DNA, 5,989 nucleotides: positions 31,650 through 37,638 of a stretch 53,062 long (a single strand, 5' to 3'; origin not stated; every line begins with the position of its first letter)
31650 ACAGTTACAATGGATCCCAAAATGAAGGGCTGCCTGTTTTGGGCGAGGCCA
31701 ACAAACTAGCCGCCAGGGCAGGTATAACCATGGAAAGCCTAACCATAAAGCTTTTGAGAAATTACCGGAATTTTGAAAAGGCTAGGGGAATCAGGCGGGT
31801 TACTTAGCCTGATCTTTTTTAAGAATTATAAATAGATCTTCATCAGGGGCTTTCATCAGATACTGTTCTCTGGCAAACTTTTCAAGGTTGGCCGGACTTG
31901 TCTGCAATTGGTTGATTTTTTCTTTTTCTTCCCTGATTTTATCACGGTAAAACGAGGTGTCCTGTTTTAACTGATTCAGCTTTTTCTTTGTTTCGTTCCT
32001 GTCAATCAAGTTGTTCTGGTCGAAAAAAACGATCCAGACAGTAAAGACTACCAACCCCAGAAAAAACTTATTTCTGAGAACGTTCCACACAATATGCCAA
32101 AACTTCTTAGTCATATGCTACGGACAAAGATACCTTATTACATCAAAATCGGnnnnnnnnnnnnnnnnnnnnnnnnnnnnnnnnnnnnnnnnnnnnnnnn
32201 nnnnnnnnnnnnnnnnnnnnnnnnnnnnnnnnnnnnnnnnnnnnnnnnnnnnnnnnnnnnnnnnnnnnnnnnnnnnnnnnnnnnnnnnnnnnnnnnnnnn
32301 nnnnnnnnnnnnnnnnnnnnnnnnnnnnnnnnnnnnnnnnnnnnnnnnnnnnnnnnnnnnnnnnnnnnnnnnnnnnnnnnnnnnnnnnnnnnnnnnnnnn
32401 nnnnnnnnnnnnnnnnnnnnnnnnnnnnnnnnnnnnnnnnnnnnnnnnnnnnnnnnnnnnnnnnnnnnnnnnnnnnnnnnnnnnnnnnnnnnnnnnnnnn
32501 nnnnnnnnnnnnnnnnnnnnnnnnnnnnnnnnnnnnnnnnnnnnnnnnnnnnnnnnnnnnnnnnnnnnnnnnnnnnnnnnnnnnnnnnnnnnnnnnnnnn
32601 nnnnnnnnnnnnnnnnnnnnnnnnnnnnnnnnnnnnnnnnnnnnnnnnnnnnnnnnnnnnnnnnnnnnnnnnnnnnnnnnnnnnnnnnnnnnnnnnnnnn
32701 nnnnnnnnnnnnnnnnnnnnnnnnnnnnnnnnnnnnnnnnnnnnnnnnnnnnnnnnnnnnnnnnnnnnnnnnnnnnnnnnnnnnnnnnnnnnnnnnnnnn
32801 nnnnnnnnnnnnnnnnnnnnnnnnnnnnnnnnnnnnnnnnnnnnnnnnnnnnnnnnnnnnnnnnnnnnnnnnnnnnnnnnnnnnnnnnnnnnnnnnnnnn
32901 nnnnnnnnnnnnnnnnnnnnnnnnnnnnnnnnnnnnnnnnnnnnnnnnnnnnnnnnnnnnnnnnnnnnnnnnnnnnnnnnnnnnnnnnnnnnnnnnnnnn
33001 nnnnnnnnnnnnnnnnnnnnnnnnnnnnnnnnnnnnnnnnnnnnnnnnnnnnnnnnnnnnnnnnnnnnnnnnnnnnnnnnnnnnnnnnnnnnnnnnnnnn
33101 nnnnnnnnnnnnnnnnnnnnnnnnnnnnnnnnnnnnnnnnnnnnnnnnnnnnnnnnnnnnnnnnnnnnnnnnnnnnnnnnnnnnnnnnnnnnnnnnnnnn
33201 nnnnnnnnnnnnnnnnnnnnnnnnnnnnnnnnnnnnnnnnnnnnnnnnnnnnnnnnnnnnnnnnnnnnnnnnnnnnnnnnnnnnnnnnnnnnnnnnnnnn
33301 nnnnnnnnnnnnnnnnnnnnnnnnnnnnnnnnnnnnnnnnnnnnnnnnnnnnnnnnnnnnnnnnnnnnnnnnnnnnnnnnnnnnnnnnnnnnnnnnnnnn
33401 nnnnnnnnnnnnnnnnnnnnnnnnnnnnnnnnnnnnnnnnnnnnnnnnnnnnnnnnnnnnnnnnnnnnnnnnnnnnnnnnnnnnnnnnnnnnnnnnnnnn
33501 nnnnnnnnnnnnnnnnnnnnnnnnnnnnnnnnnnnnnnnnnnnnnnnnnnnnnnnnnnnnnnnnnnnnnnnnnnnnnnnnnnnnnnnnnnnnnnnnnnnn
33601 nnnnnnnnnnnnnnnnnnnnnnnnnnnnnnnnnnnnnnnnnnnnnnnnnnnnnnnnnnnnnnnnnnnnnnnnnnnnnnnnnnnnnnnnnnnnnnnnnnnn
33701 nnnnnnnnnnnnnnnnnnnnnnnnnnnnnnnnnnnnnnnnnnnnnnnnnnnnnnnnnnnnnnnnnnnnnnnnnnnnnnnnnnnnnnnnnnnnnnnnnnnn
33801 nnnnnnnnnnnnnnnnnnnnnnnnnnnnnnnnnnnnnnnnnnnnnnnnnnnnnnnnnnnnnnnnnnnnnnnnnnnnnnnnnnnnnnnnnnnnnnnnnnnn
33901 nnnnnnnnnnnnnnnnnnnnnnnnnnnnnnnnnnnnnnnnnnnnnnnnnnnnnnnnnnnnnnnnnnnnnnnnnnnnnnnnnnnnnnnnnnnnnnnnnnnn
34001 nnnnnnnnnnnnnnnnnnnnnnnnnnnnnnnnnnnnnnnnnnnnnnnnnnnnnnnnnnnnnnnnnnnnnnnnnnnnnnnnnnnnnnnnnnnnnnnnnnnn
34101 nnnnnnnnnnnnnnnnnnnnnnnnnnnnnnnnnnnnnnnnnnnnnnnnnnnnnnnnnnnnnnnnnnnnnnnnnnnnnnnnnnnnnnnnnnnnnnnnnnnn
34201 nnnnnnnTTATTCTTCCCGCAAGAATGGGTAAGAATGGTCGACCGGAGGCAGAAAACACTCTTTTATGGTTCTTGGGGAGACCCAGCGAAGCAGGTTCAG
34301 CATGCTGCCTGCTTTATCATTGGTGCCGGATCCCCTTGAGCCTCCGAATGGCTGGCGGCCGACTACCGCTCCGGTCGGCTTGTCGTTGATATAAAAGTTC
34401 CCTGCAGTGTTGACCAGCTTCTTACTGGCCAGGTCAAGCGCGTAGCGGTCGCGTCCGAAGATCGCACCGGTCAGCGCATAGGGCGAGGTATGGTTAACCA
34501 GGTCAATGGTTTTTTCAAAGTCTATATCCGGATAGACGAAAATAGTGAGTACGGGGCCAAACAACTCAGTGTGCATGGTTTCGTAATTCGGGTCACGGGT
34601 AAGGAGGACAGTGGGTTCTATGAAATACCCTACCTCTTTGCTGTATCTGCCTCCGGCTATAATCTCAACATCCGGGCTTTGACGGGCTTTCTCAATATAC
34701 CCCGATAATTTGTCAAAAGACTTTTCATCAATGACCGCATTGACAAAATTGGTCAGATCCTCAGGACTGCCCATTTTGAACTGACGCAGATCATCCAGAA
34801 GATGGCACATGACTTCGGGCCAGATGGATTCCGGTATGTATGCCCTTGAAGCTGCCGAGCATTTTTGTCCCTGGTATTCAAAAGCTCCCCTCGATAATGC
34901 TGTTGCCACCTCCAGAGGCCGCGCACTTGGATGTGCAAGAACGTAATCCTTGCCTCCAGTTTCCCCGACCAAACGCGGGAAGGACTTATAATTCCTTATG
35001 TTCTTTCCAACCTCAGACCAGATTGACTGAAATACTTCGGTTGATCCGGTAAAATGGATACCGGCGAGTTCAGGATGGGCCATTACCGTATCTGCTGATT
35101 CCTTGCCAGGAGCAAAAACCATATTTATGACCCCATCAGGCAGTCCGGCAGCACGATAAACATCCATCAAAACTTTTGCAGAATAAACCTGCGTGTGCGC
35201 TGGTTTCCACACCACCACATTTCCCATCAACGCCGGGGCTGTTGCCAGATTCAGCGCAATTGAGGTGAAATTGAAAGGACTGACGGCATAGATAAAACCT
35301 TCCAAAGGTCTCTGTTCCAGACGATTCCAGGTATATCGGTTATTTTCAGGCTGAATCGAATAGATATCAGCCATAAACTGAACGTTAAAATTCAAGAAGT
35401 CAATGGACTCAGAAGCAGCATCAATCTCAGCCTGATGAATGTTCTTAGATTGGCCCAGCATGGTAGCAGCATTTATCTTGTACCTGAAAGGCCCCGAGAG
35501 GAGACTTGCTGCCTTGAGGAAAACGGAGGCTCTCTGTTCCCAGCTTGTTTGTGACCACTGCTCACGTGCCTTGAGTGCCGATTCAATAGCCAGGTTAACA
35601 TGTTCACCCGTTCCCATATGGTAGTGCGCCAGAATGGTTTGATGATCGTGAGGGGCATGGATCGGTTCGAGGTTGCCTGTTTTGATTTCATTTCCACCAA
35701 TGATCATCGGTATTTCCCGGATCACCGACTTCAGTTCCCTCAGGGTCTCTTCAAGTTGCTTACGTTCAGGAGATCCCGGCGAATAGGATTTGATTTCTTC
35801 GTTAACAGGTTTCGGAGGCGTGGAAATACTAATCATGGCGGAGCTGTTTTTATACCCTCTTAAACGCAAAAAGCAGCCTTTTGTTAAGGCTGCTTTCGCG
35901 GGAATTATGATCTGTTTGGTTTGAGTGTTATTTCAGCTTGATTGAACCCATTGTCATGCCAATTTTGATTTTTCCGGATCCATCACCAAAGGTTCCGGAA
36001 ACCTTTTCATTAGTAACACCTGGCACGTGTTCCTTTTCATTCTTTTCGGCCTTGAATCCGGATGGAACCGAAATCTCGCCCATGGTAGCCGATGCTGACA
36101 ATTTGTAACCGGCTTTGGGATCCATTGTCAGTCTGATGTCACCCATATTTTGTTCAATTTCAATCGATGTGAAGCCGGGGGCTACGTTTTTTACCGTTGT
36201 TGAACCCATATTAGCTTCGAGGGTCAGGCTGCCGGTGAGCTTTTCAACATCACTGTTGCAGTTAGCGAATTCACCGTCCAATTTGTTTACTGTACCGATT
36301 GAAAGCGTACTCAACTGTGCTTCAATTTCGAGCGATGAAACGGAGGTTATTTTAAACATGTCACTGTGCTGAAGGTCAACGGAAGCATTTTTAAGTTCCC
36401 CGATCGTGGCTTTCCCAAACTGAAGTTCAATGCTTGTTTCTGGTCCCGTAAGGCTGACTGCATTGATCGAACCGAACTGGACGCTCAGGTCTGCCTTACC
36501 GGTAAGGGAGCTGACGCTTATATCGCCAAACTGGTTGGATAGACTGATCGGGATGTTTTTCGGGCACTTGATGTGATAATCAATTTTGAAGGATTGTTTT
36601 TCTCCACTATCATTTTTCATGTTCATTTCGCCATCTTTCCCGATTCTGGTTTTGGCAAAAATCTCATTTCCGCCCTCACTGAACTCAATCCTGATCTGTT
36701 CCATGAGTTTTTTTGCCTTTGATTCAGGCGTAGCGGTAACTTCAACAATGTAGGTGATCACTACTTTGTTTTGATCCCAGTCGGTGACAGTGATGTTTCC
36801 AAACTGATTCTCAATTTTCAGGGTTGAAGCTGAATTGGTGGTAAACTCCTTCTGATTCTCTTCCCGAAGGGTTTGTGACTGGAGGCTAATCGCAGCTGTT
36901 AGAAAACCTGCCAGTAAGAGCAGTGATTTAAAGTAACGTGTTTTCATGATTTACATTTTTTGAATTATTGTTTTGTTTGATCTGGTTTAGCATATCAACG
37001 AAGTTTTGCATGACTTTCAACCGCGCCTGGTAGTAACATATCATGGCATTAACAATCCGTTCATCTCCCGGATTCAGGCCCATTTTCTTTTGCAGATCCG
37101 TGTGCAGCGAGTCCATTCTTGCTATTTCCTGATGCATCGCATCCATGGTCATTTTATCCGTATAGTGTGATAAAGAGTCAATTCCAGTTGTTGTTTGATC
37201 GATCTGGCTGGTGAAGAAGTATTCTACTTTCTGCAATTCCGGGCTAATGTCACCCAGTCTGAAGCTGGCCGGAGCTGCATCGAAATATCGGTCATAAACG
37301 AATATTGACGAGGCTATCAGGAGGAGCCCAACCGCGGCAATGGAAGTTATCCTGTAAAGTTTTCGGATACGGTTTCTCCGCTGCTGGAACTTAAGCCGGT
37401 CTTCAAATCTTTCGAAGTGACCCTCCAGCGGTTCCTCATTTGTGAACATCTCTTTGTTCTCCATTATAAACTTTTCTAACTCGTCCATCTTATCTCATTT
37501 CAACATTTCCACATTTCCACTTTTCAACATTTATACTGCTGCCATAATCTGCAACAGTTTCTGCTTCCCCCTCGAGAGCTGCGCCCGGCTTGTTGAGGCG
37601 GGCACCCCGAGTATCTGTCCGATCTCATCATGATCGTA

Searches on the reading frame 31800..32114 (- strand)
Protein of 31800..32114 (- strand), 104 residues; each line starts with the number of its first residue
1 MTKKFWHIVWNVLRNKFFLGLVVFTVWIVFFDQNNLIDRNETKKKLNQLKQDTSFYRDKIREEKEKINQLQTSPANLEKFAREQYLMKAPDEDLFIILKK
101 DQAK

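Call 52: search_protein_families(library=pfam, proteins=[window:31800-32114:-], max_evalue=0.00001)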
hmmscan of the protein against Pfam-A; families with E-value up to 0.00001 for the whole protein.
window:31800-32114:- (104 aa): 1 family
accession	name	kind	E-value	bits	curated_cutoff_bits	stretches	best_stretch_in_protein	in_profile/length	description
PF04977.20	DivIC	-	1.2e-09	38.3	28.9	1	21-99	1-79/80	Septum formation initiator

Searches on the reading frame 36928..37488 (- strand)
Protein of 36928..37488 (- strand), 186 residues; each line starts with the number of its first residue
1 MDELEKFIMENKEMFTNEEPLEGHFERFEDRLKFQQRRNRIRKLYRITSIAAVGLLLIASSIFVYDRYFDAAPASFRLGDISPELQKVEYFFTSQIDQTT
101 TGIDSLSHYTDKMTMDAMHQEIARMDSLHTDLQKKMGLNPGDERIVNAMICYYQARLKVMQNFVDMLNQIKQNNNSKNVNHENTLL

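Call 9: search_protein_families(library=pfam, proteins=[window:36928-37488:-])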
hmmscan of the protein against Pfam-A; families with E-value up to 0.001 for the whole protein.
window:36928-37488:- (186 aa): 0 families

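Call 60: find_encoding_contigs(protein=window:36928-37488:-, flank=2000, max_places=10)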
Protein window:36928-37488:- (186 aa): no gene with exactly this product is on record in the collection.
